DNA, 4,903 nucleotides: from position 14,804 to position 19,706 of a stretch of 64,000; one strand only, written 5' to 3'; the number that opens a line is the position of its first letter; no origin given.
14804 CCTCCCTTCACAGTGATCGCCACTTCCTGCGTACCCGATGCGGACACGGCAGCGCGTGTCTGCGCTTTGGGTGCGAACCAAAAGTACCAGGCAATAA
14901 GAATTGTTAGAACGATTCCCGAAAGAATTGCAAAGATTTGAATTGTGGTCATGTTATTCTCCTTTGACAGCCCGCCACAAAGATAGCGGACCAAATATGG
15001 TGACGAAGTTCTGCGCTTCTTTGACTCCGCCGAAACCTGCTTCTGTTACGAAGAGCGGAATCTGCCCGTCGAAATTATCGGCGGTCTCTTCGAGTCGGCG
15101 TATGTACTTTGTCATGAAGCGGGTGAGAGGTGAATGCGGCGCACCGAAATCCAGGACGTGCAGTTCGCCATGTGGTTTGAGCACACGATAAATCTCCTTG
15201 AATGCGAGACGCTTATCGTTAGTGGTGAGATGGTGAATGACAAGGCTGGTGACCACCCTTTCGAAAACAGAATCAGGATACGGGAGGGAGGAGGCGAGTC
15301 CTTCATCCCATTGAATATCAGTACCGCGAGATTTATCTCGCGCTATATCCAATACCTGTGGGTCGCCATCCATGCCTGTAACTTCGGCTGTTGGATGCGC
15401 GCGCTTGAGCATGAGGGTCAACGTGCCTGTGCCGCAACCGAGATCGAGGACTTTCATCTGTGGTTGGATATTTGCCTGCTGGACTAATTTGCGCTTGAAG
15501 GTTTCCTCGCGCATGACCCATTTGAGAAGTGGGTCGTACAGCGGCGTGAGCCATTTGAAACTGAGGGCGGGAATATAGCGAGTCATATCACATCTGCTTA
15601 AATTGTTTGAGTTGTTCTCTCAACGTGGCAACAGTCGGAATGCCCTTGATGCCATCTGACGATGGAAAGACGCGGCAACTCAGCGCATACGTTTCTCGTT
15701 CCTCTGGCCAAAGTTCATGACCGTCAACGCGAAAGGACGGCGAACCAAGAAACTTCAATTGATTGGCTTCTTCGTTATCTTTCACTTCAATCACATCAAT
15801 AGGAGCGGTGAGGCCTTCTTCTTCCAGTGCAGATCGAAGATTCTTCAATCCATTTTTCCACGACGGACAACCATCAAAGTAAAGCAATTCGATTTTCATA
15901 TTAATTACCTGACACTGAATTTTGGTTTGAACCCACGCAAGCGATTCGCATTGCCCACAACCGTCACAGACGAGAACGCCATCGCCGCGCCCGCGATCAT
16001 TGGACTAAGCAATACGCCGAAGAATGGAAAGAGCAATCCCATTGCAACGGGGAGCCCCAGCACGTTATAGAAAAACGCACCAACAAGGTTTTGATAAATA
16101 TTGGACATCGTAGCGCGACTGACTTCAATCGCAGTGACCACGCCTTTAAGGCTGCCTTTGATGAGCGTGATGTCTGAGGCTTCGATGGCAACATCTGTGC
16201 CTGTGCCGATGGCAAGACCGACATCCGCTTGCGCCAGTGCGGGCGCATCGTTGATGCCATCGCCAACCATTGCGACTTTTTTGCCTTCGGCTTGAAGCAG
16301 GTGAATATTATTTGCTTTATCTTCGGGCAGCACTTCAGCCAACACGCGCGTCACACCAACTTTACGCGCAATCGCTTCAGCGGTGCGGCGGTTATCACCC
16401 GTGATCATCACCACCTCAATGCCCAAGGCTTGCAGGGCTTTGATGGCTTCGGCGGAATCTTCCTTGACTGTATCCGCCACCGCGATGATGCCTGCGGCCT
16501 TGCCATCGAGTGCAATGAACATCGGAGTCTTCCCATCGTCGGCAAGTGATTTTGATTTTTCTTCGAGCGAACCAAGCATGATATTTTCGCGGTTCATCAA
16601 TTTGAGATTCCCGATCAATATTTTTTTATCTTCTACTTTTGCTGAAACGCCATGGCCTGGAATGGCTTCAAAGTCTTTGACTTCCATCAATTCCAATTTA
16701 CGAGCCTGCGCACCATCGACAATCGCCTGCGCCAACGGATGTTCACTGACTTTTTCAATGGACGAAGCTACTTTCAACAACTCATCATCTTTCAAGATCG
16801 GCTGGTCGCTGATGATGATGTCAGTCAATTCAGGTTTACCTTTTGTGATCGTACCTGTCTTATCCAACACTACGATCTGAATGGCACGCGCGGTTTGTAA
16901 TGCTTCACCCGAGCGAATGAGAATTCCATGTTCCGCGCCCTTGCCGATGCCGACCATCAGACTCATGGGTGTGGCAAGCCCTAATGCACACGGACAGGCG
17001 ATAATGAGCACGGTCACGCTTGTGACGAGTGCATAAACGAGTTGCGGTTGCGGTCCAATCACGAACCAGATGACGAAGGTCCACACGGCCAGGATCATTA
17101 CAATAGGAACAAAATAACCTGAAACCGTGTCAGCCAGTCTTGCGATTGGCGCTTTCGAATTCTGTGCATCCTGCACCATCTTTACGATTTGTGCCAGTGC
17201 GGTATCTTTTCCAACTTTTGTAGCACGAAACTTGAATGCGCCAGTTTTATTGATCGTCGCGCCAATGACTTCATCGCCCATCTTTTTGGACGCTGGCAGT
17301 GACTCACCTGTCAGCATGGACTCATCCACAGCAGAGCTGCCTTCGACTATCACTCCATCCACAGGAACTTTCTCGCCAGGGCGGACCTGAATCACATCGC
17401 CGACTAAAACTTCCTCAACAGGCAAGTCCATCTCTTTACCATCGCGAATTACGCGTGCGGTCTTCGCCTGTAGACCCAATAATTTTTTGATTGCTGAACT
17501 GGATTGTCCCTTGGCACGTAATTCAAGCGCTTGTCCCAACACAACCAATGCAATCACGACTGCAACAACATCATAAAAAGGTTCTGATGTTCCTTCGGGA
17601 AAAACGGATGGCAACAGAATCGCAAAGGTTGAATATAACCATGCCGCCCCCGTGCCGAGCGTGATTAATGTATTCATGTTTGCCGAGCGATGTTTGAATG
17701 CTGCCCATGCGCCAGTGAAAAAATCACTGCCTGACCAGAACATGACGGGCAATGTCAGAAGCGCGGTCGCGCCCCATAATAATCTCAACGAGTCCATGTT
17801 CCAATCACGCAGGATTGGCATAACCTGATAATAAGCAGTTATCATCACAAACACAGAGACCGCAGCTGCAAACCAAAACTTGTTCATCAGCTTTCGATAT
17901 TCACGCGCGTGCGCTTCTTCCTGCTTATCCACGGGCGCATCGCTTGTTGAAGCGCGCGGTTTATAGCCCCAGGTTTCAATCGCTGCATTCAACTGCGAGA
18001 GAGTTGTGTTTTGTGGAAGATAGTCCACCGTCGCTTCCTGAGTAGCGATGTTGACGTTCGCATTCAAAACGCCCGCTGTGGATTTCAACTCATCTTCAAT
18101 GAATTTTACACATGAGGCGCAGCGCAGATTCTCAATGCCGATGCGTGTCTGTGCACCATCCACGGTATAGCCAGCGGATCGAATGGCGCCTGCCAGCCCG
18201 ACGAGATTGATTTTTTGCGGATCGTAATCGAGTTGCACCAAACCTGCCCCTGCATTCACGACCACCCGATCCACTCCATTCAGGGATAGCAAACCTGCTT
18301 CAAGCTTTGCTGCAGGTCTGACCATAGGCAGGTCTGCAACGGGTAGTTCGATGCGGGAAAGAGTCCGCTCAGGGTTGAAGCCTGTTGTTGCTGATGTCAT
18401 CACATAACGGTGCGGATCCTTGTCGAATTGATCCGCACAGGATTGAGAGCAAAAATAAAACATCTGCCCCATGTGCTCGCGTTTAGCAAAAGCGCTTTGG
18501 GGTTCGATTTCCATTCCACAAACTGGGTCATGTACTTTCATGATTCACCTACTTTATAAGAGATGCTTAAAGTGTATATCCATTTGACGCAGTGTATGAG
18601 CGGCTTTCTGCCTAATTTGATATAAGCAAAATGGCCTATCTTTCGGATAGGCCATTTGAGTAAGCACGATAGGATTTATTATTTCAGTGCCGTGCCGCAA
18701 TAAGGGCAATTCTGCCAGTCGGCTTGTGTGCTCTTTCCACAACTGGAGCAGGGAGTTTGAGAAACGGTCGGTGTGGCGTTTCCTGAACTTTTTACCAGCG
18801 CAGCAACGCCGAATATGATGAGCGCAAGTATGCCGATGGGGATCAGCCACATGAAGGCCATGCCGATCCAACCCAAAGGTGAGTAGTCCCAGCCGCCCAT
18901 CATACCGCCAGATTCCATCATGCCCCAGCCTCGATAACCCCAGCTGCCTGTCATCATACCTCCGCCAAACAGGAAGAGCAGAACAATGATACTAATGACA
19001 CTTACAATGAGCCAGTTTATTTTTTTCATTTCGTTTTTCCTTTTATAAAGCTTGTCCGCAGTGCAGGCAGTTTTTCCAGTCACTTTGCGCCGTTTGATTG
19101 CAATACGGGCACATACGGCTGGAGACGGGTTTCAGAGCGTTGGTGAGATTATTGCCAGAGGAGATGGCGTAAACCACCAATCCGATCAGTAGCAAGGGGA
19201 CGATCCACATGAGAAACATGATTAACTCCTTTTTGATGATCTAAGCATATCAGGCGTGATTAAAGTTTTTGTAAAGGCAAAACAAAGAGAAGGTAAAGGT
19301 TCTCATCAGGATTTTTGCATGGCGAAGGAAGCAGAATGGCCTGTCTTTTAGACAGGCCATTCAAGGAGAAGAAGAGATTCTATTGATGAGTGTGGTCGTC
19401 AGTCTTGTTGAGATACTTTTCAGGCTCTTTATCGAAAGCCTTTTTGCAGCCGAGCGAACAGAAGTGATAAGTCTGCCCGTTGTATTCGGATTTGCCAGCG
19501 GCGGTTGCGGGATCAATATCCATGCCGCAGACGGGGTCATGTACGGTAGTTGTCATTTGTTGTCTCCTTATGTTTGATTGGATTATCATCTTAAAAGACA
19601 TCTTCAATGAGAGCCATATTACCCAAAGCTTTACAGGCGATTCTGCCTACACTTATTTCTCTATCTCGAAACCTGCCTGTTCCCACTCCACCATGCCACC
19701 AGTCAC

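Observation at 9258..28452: Island-wide regulon: 16-bp 7-2-7 operator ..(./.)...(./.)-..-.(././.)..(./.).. at a fixed distance from starts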

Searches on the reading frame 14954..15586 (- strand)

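Call 6: search_protein_families(library=pfam, proteins=[window:14954-15586:-], max_evalue=0.001)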
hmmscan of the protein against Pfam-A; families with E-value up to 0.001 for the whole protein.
window:14954-15586:- (210 aa): 13 families
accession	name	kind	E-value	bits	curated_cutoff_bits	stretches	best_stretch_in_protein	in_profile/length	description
PF13649.12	Methyltransf_25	-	3e-23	82.8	27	1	46-140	1-97/97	Methyltransferase domain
PF08241.18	Methyltransf_11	-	1.1e-21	77.7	21.2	1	47-142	1-93/95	Methyltransferase domain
PF01209.24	Ubie_methyltran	-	4e-17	62.8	20.1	1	28-157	33-164/233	ubiE/COQ5 methyltransferase family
PF13847.12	Methyltransf_31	-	3.1e-15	56.5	27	1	41-148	2-113/145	Methyltransferase domain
PF08242.18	Methyltransf_12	-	1.4e-14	55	30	1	47-141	1-97/98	Methyltransferase domain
PF13489.12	Methyltransf_23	-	1.3e-10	41.6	27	1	33-162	12-134/164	Methyltransferase domain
PF05175.20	MTS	-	4.8e-09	36.5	23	1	35-144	24-138/170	Methyltransferase small domain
PF00891.24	Methyltransf_2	-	9.9e-07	28.7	22.3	1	31-150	51-170/210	O-methyltransferase domain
PF00398.26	RrnaAD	-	3.2e-05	23.6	24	1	32-86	20-72/263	Ribosomal RNA adenine dimethylase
PF13679.12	Methyltransf_32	-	7.7e-05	23.1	27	0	33-86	15-73/143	Methyltransferase domain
PF07021.18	MetW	-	9.3e-05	22.6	21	1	38-135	9-101/193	Methionine biosynthesis protein MetW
PF02353.26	CMAS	-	0.00011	22.1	27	1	33-152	53-172/273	Mycolic acid cyclopropane synthetase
PF06325.19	PrmA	-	0.00031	20.8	22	1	39-91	158-209/296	Ribosomal protein L11 methyltransferase (PrmA)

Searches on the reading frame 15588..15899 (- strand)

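Call 7: search_protein_families(library=pfam, proteins=[window:15588-15899:-], max_evalue=0.001)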
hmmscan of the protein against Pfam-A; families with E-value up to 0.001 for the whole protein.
window:15588-15899:- (103 aa): 1 family
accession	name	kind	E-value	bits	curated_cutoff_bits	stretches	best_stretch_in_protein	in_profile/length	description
PF13192.12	Thioredoxin_3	-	0.00071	20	24.8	0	1-61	1-58/76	Thioredoxin domain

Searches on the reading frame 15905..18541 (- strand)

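Call 7: search_protein_families(library=pfam, proteins=[window:15905-18541:-], max_evalue=0.001)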
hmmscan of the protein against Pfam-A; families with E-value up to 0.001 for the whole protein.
window:15905-18541:- (878 aa): 6 families
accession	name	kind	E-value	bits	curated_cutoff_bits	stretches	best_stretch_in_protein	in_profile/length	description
PF00122.25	E1-E2_ATPase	-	3.1e-61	206.5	28.1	1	357-538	2-181/181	E1-E2 ATPase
PF00702.32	Hydrolase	-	3.3e-38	132.4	26.4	1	554-773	1-191/191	haloacid dehalogenase-like hydrolase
PF00403.32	HMA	-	7.9e-21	74.7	24.8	2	136-194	4-62/62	Heavy-metal-associated domain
PF04945.19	YHS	-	6e-14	52.2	30.3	1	3-47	1-44/47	YHS domain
PF08282.18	Hydrolase_3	-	6.5e-07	29.8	20.9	0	747-805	197-255/255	haloacid dehalogenase-like hydrolase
PF12710.13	HAD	-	4.6e-05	24.4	27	1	692-769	86-188/189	haloacid dehalogenase-like hydrolase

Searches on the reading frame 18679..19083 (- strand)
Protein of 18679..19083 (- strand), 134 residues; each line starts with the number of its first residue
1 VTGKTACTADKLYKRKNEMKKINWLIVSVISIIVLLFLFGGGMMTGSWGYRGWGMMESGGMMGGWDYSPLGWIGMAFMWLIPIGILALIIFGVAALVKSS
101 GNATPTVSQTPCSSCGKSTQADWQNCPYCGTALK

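Call 7: search_protein_families(library=pfam, proteins=[window:18679-19083:-], max_evalue=0.001)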
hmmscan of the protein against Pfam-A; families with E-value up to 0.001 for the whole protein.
window:18679-19083:- (134 aa): 4 families
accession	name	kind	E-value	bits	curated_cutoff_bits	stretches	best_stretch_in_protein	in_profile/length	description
PF13248.11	Zn_ribbon_3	-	1.5e-06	27.8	27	1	110-131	3-24/26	zinc-ribbon domain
PF12773.13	DZR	-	6.1e-05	23.5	27.3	1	109-130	24-45/45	Double zinc ribbon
PF17032.10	Zn_ribbon_15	-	0.00055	21.1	28.9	1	102-130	45-73/73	zinc-ribbon family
PF13240.11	Zn_Ribbon_1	-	0.00055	20.1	25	1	112-133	2-23/23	zinc-ribbon domain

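Call 35: search_protein_families(library=pfam, proteins=[window:18679-19083:-], max_evalue=1)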
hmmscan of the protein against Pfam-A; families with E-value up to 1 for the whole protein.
window:18679-19083:- (134 aa): 14 families
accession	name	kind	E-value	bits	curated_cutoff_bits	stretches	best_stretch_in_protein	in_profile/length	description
PF13248.11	Zn_ribbon_3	-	1.5e-06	27.8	27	1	110-131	3-24/26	zinc-ribbon domain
PF12773.13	DZR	-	6.1e-05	23.5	27.3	1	109-130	24-45/45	Double zinc ribbon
PF17032.10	Zn_ribbon_15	-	0.00055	21.1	28.9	1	102-130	45-73/73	zinc-ribbon family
PF13240.11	Zn_Ribbon_1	-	0.00055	20.1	25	1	112-133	2-23/23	zinc-ribbon domain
PF24460.1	DUF7575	-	0.0014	18.4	28.5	1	110-133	4-27/28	Domain of unknown function (DUF7575)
PF20990.2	DUF2207_C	-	0.0031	17.7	33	1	10-98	124-185/247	Predicted membrane protein (DUF2207) C-terminal domain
PF10724.14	DUF2516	-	0.019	15.7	30.6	1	6-45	27-66/92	Protein of unknown function (DUF2516)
PF04290.18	DctQ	-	0.071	13.4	28.3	1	28-98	66-128/132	Tripartite ATP-independent periplasmic transporters, DctQ component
PF13800.11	Sigma_reg_N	-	0.17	12.6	26.3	1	19-47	7-36/91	Sigma factor regulator N-terminal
PF22109.2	Zn_ribbon_tTFIIB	-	0.19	12.1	28.6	1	119-131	3-17/40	Transcription factor IIB, zinc ribbon, Trypanosome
PF05478.16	Prominin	-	0.22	10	34.3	1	8-97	404-493/799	Prominin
PF07264.17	EI24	-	0.35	11.4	32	1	24-94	14-76/199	Sulfate transporter CysZ/Etoposide-induced protein 2.4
PF01155.25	HypA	-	0.5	10.9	28.9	1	109-131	70-94/112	Hydrogenase/urease nickel incorporation, metallochaperone, hypA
PF24458.1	DUF7573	-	0.52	10.7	30.2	0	106-129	6-36/39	Domain of unknown function (DUF7573)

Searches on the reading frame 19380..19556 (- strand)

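Call 35: search_protein_families(library=pfam, proteins=[window:19380-19556:-], max_evalue=1)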
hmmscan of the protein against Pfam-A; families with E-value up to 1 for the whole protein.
window:19380-19556:- (58 aa): 5 families
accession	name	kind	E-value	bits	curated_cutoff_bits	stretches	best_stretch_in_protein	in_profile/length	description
PF04945.19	YHS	-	3.2e-20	72.3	30.3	1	5-51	1-46/47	YHS domain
PF24273.1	TRASH_HVO_1752_C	-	0.00053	20.5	27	1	19-46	13-41/47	HVO_1752, C-terminal TRASH domain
PF06467.20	zf-FCS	-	0.0039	17.4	22.4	1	25-41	23-39/39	MYM-type Zinc finger with FCS sequence motif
PF11809.13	DUF3330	-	0.035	14.6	25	1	3-45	9-50/69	Domain of unknown function (DUF3330)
PF24461.1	DUF7576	-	0.12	12.7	27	1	26-42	43-59/60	Family of unknown function (DUF7576)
